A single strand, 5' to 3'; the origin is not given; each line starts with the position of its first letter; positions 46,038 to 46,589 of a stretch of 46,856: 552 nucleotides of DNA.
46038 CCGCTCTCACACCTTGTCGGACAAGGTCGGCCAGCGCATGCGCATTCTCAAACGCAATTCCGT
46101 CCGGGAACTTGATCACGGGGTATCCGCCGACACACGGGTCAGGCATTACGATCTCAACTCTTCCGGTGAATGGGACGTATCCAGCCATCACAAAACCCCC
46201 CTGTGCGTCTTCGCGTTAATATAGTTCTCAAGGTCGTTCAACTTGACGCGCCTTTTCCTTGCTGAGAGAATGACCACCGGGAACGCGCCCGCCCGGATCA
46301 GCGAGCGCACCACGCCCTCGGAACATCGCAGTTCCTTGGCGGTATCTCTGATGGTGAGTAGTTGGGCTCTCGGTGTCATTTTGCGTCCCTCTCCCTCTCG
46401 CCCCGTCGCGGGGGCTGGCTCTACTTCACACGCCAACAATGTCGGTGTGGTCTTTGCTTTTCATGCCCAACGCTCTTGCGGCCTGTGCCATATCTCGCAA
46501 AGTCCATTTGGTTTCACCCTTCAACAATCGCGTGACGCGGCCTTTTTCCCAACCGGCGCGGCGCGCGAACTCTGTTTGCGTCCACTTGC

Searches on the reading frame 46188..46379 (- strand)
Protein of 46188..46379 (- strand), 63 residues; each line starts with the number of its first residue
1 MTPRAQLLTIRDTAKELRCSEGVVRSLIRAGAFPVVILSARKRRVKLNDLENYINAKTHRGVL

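Call 80: search_solved_structures(query=window:46191-46379:-, max_evalue=10, show_alignments=2)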
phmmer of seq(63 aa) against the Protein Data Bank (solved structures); distinct sequences matched with E-value up to 10: 5.
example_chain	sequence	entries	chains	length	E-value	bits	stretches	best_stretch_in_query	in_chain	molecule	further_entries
5wod_A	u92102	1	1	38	0.57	14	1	3-26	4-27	38-mer peptide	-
4j2n_A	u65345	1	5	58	0.83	13.5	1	3-51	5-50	Gp37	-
3n26_A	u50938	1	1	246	1.4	12.8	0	27-55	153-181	Amino acid ABC transporter, periplasmic amino acid-binding protein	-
5iln_A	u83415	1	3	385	1.6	12.7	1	16-57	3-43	Aspartate carbamoyltransferase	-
3qax_A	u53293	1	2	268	1.6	12.7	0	27-55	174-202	Probable ABC transporter arginine-binding protein ArtJ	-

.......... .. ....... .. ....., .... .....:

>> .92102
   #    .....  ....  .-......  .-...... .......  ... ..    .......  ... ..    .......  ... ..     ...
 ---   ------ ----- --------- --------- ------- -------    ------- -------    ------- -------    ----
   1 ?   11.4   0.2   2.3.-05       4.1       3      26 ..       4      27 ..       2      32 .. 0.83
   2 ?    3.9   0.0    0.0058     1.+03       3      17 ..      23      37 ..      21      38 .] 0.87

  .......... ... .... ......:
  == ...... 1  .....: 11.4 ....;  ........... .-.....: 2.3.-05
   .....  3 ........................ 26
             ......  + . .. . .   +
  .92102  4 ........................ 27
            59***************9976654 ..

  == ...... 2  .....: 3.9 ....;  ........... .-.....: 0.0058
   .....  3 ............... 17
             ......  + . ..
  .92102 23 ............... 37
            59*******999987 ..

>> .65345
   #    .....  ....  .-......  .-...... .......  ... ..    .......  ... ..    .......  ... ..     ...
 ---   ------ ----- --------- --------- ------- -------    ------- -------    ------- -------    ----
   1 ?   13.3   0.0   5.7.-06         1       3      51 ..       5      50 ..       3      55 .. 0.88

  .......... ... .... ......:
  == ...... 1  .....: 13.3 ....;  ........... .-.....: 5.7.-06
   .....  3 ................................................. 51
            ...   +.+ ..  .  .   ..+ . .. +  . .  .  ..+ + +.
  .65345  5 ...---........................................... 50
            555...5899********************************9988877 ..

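Call 85: predict_structure(protein=window:46188-46379:-)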
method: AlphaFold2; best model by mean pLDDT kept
length: 63 residues; sequences in the alignment: 1
mean_pLDDT: 58.7   pTM: 0.36
mean pLDDT of the five models: 58.7, 57.6, 54.8, 54.5, 51.7
residues with pLDDT >= 90: 0; 70-90: 6; 50-70: 48; < 50: 9
segments of 3 or more residues with pLDDT < 50: 59-63
pLDDT, mean of each block of 10 residues (from residue 1): 53 65 69 62 53 55 41
secondary structure, 60 per line:
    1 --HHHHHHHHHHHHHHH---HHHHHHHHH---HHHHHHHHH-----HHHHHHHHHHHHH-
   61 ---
elements in order: H3-17 H21-29 H33-41 H47-59

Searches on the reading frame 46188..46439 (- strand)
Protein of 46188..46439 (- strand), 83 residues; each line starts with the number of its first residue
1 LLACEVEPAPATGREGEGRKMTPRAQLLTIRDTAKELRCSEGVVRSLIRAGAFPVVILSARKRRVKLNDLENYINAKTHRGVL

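Call 22: search_protein_families(library=pfam, proteins=[window:46188-46439:-], max_evalue=0.01)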
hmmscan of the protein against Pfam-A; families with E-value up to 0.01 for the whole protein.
window:46188-46439:- (83 aa): 1 family
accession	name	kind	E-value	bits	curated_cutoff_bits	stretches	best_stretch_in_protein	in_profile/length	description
PF12728.13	HTH_17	-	1.2e-08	35.5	27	1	27-77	1-50/51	Helix-turn-helix domain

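Call 43: find_homologous_proteins(query=window:46188-46439:-, max_evalue=0.001)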
Query window:46188-46439:- (83 aa): 1 proteins with E <= 0.001 among 6 candidates.
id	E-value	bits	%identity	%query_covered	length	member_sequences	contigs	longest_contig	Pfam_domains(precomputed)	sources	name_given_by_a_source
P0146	1.8e-31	125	100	76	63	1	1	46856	PF12728.14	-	-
